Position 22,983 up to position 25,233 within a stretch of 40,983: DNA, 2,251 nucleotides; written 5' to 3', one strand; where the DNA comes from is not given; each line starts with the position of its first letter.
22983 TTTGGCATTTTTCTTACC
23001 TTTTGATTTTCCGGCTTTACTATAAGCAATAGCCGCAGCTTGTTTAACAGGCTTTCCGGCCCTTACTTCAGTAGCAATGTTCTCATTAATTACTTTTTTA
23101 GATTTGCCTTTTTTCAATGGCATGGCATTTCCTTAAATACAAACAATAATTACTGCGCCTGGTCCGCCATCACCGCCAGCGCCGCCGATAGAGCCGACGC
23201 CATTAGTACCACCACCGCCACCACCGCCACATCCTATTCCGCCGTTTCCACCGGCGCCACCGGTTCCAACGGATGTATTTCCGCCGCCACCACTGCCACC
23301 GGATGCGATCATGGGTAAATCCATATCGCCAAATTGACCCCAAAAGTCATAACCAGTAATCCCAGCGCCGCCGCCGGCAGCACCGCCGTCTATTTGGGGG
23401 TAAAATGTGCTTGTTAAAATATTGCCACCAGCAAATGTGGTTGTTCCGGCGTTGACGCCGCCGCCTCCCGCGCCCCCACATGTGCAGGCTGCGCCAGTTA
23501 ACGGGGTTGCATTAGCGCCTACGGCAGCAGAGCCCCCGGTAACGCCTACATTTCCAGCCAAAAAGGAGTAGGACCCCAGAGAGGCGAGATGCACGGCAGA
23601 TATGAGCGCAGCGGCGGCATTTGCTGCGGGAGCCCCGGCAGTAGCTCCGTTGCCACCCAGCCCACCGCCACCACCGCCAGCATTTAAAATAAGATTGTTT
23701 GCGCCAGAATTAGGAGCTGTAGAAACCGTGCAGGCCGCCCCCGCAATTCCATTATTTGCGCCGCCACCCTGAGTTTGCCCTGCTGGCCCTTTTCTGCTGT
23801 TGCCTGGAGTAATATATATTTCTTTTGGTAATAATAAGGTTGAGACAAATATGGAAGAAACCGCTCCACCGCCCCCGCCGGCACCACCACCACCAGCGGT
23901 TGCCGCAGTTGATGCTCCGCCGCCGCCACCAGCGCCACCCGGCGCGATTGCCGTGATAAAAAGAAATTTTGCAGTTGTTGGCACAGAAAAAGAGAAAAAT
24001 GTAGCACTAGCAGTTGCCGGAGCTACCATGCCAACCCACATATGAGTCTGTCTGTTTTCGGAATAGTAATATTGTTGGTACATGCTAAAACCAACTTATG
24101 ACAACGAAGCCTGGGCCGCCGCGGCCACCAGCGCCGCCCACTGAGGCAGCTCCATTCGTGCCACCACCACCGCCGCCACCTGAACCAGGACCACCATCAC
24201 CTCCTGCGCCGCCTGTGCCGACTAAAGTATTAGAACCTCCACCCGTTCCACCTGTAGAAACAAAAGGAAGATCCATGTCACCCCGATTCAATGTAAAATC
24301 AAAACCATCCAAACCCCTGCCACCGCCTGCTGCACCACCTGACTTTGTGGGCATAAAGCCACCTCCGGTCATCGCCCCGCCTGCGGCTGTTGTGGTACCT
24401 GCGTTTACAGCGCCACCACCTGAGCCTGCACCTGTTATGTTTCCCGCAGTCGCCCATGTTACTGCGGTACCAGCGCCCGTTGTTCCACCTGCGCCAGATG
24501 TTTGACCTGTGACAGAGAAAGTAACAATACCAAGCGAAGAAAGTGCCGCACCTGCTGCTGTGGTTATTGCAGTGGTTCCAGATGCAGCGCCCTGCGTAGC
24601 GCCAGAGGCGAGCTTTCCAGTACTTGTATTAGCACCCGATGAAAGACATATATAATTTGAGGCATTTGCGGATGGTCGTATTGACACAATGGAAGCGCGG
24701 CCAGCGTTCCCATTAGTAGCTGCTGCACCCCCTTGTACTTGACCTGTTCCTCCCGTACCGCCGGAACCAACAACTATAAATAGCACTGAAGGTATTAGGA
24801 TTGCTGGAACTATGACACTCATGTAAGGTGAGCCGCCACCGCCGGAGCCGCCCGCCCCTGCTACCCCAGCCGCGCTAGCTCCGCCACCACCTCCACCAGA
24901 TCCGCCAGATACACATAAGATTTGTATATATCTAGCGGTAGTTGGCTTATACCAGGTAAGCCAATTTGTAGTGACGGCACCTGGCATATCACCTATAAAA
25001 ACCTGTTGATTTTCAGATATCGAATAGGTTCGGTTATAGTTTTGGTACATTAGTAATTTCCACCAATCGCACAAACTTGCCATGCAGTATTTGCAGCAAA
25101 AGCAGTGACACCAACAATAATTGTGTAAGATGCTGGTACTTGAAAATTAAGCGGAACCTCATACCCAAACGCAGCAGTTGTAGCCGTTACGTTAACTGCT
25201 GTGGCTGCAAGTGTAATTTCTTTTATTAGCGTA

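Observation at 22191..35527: About one third of the genome is a continuous run of fibre/adhesin-like genes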

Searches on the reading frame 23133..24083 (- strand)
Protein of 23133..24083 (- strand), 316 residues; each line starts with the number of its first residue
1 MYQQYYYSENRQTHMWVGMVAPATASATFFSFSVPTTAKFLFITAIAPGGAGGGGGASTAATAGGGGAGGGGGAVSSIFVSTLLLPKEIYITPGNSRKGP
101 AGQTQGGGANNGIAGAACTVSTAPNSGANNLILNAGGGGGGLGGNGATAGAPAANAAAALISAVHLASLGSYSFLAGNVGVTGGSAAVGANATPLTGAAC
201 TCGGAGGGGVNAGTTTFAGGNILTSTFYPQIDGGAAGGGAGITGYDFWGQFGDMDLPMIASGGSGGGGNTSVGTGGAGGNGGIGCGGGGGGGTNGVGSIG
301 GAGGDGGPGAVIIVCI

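Call 4: search_protein_families(library=phrogs, proteins=[window:23133-24083:-], max_evalue=0.01)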
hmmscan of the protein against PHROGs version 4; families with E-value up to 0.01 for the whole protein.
window:23133-24083:- (316 aa): 2 families
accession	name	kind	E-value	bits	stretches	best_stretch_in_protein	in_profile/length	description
phrog_754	-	tail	8.8e-05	23.3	1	14-306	43-318/325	minor tail protein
phrog_863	-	tail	0.0072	16.3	1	25-108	405-483/690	tail fiber assembly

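Call 5: search_protein_families(library=pfam, proteins=[window:23133-24083:-], max_evalue=0.01)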
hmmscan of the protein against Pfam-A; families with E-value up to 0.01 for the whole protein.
window:23133-24083:- (316 aa): 0 families

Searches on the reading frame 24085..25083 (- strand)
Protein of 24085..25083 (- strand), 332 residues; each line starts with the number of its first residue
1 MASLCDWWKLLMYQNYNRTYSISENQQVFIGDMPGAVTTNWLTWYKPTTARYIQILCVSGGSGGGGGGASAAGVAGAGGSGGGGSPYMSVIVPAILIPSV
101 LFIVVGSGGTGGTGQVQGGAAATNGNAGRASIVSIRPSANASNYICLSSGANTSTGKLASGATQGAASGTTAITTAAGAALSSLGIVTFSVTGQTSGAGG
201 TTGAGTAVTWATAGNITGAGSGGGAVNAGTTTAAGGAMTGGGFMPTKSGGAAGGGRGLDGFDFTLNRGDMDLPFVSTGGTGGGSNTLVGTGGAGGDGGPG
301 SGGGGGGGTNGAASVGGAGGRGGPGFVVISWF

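Call 4: search_protein_families(library=phrogs, proteins=[window:24085-25083:-], max_evalue=0.01)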
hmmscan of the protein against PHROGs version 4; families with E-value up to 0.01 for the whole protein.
window:24085-25083:- (332 aa): 1 family
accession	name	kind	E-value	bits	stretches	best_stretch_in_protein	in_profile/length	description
phrog_36177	-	unknown function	0.0047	17.1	1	47-329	230-496/503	-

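Call 5: search_protein_families(library=pfam, proteins=[window:24085-25083:-], max_evalue=0.01)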
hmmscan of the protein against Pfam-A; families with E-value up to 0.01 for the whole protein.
window:24085-25083:- (332 aa): 1 family
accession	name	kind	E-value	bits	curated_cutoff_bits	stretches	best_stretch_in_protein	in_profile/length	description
PF21722.4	Gly_rich_2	-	2e-05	25.2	24.3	0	40-331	4-225/226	Glycine-rich domain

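Call 27: find_homologous_proteins(query=window:24085-25083:-, max_evalue=0.001)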
Query window:24085-25083:- (332 aa): 152 proteins with E <= 0.001 among 8000 candidates; the best 120 are listed.
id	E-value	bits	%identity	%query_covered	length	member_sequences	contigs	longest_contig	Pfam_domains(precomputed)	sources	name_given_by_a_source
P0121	1.8e-118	414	69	80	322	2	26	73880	-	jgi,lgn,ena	-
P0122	6.2e-101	356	69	90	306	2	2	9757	PF21722.5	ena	-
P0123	2.5e-72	262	51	91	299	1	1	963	PF21722.5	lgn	-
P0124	1.2e-63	233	46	79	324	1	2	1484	PF21722.5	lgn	-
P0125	2.8e-63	232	49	96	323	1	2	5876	PF21722.5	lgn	-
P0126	3.0e-52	196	45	96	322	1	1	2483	PF21722.5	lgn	-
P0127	4.9e-48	182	64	24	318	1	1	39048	-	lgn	-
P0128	1.1e-47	181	44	52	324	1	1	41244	-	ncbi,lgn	-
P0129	3.1e-40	156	42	96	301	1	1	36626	PF21722.5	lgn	-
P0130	1.8e-35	141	39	80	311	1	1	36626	-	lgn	-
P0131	8.5e-34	135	65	41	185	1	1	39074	-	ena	-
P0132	2.9e-32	130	36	53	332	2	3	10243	-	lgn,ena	-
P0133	5.1e-31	126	45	42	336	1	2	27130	-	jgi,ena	jgi:hypothetical protein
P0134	7.7e-29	119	36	69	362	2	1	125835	-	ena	-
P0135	1.4e-28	118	-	-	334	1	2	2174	-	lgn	-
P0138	5.2e-26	110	36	42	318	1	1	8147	PF21722.5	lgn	-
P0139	1.8e-25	108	44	41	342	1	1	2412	PF21722.5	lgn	-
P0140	3.4e-25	107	35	73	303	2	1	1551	PF21722.5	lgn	-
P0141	4.0e-25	107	40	42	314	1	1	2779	PF21722.5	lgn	-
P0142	4.7e-25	107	31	70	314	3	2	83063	PF21722.5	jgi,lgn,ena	jgi:hypothetical protein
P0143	7.8e-25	106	37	70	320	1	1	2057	PF21722.5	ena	-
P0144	1.1e-24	105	36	45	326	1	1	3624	PF21722.5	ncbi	-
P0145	4.8e-24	103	36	52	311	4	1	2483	PF21722.5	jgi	jgi:hypothetical protein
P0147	1.1e-23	102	33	77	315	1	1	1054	PF21722.5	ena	-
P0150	5.6e-23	100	40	24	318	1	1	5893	PF21722.5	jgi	-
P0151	1.9e-22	98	35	86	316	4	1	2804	PF21722.5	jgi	jgi:hypothetical protein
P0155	8.2e-22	96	35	74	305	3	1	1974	PF21722.5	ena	-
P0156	8.9e-22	96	37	95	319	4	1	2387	PF21722.5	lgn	-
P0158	1.3e-21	95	37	37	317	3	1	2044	PF21722.5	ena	-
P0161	4.0e-21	94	40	60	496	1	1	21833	PF21722.5,PF07603.18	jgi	jgi:hypothetical protein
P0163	4.3e-21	93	36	45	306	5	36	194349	PF21722.5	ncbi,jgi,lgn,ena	jgi:hypothetical protein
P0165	1.5e-20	92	39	70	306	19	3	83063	PF21722.5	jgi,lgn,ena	jgi:hypothetical protein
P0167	7.7e-20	89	-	-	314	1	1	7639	PF21722.5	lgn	-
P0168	8.6e-20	89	36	72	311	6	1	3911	PF21722.5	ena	-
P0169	9.4e-20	89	34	40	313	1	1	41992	PF21722.5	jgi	jgi:hypothetical protein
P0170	1.1e-19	89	36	50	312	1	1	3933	PF21722.5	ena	-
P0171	2.6e-19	88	36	77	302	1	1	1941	PF21722.5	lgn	-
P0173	4.7e-19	87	32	65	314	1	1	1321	PF21722.5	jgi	-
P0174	7.1e-19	86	36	39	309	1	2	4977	PF21722.5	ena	-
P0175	7.3e-19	86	36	33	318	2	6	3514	PF21722.5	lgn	-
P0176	1.1e-18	86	38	30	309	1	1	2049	PF21722.5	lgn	-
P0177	1.2e-18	85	39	35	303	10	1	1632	PF21722.5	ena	-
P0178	1.3e-18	85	38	32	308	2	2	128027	PF21722.5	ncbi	-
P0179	1.9e-18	85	39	52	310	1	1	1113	PF21722.5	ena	-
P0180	3.3e-18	84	37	88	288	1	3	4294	PF21722.5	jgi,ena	jgi:hypothetical protein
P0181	3.5e-18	84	36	92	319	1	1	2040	PF21722.5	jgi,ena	jgi:hypothetical protein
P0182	4.0e-18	84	36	35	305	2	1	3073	PF21722.5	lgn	-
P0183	4.1e-18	84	37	67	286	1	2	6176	PF21722.5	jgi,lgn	-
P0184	4.5e-18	84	34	87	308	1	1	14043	PF21722.5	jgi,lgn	jgi:hypothetical protein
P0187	1.2e-17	82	42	39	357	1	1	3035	PF21722.5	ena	-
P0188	1.4e-17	82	38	20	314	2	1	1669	PF21722.5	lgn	-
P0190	1.7e-17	82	39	22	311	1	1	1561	PF21722.5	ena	-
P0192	4.9e-17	80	36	8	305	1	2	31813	PF21722.5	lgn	-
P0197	5.3e-16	77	-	-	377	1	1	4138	PF21722.5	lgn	-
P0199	7.6e-16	76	-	-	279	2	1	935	PF21722.5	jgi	jgi:hypothetical protein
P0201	2.0e-15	75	-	-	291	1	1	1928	PF21722.5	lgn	-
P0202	2.2e-15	75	-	-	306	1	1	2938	PF21722.5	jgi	jgi:hypothetical protein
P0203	3.1e-15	74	32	30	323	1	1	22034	PF21722.5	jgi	-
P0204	4.2e-15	74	-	-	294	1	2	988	PF21722.5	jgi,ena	-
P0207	6.5e-15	73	43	24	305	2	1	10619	PF21722.5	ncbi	-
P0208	7.5e-15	73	40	31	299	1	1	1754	PF21722.5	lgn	-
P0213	6.6e-14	70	-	-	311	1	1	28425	PF21722.5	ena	-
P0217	9.5e-14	69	44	19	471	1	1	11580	PF21722.5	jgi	jgi:hypothetical protein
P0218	1.1e-13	69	37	21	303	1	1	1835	PF21722.5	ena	-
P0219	2.5e-13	68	-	-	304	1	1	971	PF21722.5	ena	-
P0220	2.5e-13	68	32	51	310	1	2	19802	PF21722.5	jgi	jgi:hypothetical protein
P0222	3.3e-13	68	53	29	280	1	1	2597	PF21722.5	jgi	jgi:hypothetical protein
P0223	3.9e-13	67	-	-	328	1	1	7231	PF21722.5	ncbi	-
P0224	7.5e-13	66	38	24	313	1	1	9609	PF21722.5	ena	-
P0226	1.7e-12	65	35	48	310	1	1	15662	PF21722.5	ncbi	-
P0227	1.9e-12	65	36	35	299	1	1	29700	PF21722.5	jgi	-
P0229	3.0e-12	64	-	-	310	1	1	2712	PF21722.5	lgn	-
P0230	3.4e-12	64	37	19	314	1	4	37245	PF21722.5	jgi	jgi:hypothetical protein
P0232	4.7e-12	64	42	22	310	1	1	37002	PF21722.5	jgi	-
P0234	5.9e-12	63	41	22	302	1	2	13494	PF21722.5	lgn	-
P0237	1.8e-11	62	32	55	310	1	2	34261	PF21722.5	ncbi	-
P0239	4.4e-11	61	32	25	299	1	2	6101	PF21722.5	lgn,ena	-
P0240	7.1e-11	60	-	-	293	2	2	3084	PF21722.5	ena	-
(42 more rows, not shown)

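Call 40: predict_structure(alignment_id=A2)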
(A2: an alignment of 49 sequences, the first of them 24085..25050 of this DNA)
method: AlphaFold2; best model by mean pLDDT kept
length: 321 residues; sequences in the alignment: 49
mean_pLDDT: 89.0   pTM: 0.87
mean pLDDT of the five models: 89.0, 87.9, 87.7, 87.2, 85.2
residues with pLDDT >= 90: 222; 70-90: 70; 50-70: 13; < 50: 16
segments of 3 or more residues with pLDDT < 50: 1-11, 255-259
pLDDT, mean of each block of 10 residues (from residue 1): 39 77 69 92 94 97 96 93 95 94 96 95 92 90 94 94 84 86 93 94 88 94 95 92 96 57 87 93 96 97 96 93 88
secondary structure, 60 per line:
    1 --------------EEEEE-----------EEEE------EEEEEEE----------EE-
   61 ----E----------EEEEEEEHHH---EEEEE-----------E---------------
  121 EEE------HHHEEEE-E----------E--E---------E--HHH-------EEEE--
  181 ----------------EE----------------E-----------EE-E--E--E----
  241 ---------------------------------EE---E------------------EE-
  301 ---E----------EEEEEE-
elements in order: E15-19 E31-34 E41-47 E76-82 E89-93 E121-123 E133-136 E175-178 E315-320

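Call 43: fold_search(model_id=the predicted structure, library=pdb)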
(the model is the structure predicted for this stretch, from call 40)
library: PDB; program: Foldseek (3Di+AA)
matches with E <= 10: 52; with E <= 0.001: 2
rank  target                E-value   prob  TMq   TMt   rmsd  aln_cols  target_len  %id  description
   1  9d93_Qa               6.8e-11  1.00  0.46  0.61   8.5       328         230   20  Mycobacteriophage Bxb1 tail tip - Composite map and model (released 2024-09-25)
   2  9d93_Qb               9.3e-11  1.00  0.41  0.54  12.2       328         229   23  Mycobacteriophage Bxb1 tail tip - Composite map and model (released 2024-09-25)
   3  7nx3_F                2.7e-03  0.54  0.20  0.22  15.8       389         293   13  Crystal structure of ALK in complex with Fab324 (released 2021-10-27)
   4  7nx3_A                5.6e-03  0.54  0.22  0.24  17.2       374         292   15  Crystal structure of ALK in complex with Fab324 (released 2021-10-27)
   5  7ypx_A                7.7e-03  0.90  0.31  0.38  12.8       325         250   15  Cyanophage Pam3 fiber (released 2022-11-09)
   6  7yfw_a                8.2e-03  0.92  0.34  0.38  10.3       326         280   13  Cyanophage Pam3 fiber (released 2023-01-18)
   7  7ls0_A                9.1e-03  0.28  0.20  0.18  16.5       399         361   14  Structure of the Human ALK GRD bound to AUG (released 2021-11-24)
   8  7mzy_A                1.2e-02  0.35  0.22  0.23  14.1       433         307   14  Anaplastic lymphoma kinase (ALK) extracellular fragment of ligand binding region 673-986 (released 2021-11-24)
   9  7n00_A                1.7e-02  0.30  0.19  0.18  14.4       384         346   14  Anaplastic lymphoma kinase (ALK) extracellular fragment of ligand binding region 648-1025 in complex with AUG-alpha (released 2021-11-24)
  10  7mzy_B                1.7e-02  0.25  0.18  0.19  15.6       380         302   13  Anaplastic lymphoma kinase (ALK) extracellular fragment of ligand binding region 673-986 (released 2021-11-24)
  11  7ls0_D                2.0e-02  0.21  0.19  0.17  16.8       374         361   13  Structure of the Human ALK GRD bound to AUG (released 2021-11-24)
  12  9g5i_A                9.3e-02  0.13  0.19  0.19  18.1       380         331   12  Cryo-EM structure of a 2:1 ALK:ALKAL2 complex obtained after re-processing of EMPIAR-10930 data (released 2025-03-12)
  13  9d93_Pa               3.3e-01  0.10  0.13  0.07   5.8        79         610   18  Mycobacteriophage Bxb1 tail tip - Composite map and model (released 2024-09-25)
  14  7ueb_U                2.2e+00  0.01  0.08  0.07  14.4       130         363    7  Photosynthetic assembly of Chlorobaculum tepidum (RC-FMO2) (released 2022-10-05)
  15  2x55                  2.3e+00  0.02  0.10  0.11  12.7       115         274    9  Yersinia Pestis Plasminogen Activator Pla (Native) (released 2010-07-28)
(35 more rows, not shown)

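Call 59: search_solved_structures(query=A2, max_evalue=1)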
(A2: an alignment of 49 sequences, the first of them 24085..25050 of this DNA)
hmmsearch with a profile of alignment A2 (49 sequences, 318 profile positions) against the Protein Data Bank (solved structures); distinct sequences matched with E-value up to 1: 7.
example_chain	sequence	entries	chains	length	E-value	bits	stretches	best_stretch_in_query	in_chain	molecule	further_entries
9d93_Qa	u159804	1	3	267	0.00068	22.7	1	34-117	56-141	Tail wing brush, gp33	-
5yd3_A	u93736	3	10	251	0.03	17.3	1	253-297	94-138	scFv 4B08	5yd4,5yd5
5yy4_A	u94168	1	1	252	0.03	17.3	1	253-297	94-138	scFv 4B08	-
9hcj_T0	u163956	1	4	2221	0.095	15.6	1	61-93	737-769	ELYS-like domain-containing protein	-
9d8h_A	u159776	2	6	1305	0.41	13.5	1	39-77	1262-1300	Spike glycoprotein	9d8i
9d8j_A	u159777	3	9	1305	0.41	13.5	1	39-77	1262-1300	Spike glycoprotein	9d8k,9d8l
8usz_A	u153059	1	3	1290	0.43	13.5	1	39-77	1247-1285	Spike glycoprotein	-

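Call 65: find_encoding_contigs(protein=P0129, flank=10000, max_places=1)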
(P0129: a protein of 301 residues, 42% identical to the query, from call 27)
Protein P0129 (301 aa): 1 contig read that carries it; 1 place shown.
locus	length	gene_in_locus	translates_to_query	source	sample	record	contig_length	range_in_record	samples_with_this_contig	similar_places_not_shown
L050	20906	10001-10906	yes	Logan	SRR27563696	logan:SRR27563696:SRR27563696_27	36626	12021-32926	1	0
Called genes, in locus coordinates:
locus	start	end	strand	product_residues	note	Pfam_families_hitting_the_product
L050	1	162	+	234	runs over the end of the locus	-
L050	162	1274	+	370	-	-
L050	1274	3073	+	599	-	-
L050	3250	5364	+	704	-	-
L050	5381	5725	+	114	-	-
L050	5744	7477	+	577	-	-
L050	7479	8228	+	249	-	-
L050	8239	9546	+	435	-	-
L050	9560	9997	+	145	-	-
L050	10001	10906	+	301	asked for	PF21722:Gly_rich_2 (faint)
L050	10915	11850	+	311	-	-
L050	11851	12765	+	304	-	-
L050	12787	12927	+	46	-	-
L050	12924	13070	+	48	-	-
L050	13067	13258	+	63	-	-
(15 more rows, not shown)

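Call 66: find_encoding_contigs(protein=P0128, flank=10000, max_places=1)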
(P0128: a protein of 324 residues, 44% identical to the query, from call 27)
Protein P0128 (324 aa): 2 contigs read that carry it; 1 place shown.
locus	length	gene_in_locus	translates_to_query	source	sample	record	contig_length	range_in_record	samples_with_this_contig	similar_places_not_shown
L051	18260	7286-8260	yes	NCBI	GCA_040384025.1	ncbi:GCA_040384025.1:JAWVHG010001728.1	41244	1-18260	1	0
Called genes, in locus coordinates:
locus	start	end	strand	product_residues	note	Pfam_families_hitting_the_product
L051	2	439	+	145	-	?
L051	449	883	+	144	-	-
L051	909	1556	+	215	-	-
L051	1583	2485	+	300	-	PF25209:Phage_capsid_4, PF10124:Mu-like_gpT (weak)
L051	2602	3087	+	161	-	-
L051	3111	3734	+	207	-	-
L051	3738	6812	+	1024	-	PF19264:DUF5907 (faint)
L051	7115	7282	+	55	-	-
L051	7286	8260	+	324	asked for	-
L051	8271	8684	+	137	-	PF11351:GTA_holin_3TM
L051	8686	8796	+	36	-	-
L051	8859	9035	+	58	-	-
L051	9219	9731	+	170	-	-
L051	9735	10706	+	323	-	-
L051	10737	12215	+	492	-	PF11134:Phage_stabilise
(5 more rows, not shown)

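Call 84: find_encoding_contigs(protein=P0163, flank=6000, max_places=1)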
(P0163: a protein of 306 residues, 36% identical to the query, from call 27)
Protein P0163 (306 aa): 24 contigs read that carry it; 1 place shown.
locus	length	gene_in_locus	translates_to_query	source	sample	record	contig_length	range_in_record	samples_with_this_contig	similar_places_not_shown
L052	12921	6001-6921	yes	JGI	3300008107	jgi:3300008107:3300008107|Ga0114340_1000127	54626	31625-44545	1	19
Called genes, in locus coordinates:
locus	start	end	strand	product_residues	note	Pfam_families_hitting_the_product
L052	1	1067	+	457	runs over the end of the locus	PF03951:Gln-synt_N, PF00120:Gln-synt_C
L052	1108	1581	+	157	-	-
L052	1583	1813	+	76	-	PF11753:DUF3310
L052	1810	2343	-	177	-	-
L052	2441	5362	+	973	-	-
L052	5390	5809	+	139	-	-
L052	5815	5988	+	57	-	-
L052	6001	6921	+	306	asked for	PF21722:Gly_rich_2 (weak)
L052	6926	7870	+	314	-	PF21722:Gly_rich_2 (weak)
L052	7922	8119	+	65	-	-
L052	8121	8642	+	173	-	-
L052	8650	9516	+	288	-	PF01170:UPF0020 (faint), PF01555:N6_N4_Mtase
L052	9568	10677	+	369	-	-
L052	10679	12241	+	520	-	-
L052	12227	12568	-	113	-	PF02643:DUF192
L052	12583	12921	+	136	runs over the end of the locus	PF00293:NUDIX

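Call 85: find_encoding_contigs(protein=P0142, flank=6000, max_places=1)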
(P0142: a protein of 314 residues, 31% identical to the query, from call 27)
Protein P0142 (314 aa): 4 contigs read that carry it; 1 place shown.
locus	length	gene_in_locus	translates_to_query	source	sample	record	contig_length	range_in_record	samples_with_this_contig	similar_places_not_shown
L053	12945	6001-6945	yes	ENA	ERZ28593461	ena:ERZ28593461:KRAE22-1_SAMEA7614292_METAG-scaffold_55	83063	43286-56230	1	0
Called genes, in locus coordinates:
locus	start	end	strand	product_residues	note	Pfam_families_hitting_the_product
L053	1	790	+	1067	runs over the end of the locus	-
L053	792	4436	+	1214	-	-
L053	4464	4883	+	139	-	-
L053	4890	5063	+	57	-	-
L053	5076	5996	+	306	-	PF21722:Gly_rich_2 (faint)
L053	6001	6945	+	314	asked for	PF21722:Gly_rich_2 (weak)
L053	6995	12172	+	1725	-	-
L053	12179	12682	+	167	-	-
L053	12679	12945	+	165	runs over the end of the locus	-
